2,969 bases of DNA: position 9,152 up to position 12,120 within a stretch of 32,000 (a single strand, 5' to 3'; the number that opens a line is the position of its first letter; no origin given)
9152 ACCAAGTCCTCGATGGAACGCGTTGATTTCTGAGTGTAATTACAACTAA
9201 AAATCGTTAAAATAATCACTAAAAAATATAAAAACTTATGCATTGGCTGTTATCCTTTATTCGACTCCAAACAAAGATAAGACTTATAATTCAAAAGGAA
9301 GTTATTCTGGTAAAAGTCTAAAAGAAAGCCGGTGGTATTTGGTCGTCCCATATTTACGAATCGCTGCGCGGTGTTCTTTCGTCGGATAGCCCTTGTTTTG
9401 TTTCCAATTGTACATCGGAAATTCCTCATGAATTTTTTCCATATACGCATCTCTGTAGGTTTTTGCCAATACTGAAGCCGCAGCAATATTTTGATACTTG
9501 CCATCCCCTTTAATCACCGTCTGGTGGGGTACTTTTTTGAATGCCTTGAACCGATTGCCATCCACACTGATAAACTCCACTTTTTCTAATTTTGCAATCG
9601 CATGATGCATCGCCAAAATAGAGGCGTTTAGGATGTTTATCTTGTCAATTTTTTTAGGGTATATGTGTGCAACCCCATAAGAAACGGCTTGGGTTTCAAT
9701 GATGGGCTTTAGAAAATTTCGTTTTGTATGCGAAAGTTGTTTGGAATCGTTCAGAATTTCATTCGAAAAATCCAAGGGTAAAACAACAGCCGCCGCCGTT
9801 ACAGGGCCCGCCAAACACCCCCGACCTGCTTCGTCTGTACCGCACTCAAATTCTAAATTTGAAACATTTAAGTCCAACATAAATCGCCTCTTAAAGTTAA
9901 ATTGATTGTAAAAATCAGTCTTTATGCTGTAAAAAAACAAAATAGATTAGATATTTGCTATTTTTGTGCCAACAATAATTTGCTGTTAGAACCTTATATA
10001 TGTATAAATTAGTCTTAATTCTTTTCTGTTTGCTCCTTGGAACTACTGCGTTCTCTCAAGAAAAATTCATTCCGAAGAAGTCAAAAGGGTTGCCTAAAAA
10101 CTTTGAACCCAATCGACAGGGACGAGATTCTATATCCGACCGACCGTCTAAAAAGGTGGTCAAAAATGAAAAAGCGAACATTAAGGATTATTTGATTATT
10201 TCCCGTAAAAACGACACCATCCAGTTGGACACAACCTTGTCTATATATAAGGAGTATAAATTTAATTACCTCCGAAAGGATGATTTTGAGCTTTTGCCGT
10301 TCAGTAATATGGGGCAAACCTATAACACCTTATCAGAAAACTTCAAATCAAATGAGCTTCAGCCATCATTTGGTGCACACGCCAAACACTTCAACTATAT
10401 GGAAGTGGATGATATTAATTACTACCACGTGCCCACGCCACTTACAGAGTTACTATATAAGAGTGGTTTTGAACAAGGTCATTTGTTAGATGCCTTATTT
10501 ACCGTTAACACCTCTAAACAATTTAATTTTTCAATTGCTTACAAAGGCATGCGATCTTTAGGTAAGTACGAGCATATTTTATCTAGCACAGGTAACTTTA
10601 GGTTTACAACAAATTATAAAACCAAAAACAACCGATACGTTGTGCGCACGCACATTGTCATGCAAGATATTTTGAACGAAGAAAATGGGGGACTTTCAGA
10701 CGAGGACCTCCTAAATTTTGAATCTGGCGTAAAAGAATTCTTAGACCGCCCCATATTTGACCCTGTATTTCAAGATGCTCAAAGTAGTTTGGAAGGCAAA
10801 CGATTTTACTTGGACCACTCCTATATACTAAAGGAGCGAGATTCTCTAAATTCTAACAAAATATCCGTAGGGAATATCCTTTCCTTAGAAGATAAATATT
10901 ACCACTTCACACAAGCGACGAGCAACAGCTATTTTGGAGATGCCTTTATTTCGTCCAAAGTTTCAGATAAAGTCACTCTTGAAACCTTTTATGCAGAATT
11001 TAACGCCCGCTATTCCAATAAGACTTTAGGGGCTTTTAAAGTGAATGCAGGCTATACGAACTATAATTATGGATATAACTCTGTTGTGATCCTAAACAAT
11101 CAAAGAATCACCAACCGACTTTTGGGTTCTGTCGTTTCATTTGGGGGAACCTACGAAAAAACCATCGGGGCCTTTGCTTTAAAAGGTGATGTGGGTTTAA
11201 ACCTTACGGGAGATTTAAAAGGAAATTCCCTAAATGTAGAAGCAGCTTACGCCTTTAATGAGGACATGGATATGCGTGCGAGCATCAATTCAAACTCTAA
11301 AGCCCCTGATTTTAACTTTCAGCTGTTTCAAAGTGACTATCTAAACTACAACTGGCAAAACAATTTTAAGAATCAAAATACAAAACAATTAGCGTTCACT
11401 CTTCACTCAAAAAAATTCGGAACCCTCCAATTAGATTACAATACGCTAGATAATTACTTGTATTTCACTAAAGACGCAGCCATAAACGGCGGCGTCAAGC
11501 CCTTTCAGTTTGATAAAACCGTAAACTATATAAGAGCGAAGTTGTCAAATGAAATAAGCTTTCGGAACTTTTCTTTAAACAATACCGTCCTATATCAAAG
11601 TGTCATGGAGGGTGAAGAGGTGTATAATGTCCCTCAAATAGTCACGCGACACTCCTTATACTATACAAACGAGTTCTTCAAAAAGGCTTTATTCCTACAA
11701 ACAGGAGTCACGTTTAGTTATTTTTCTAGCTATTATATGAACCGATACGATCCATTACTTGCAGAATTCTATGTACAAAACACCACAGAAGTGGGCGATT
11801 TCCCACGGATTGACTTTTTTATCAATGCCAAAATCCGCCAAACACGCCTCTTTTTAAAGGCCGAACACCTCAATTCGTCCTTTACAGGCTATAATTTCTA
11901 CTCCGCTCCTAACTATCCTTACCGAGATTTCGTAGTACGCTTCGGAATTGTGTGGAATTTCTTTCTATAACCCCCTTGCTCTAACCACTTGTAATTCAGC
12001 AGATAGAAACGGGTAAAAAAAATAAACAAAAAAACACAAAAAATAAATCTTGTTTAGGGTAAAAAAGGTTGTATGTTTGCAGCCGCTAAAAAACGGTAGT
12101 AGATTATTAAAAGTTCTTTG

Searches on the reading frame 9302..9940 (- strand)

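Call 93: search_protein_families(library=pfam, proteins=[window:9302-9940:-], max_evalue=0.00001)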
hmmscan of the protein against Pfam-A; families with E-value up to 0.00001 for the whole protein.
window:9302-9940:- (212 aa): 1 family
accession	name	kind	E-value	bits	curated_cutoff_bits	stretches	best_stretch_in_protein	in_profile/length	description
PF01351.25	RNase_HII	-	1.3e-39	136.6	25.8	1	33-208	1-197/199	Ribonuclease HII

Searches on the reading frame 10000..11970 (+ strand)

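Call 93: search_protein_families(library=pfam, proteins=[window:10000-11970:+], max_evalue=0.00001)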
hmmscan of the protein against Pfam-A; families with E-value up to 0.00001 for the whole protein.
window:10000-11970:+ (656 aa): 1 family
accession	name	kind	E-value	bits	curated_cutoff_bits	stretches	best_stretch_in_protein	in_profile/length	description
PF14121.12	Porin_10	-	7.8e-161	537.2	27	1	61-655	2-596/597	Putative porin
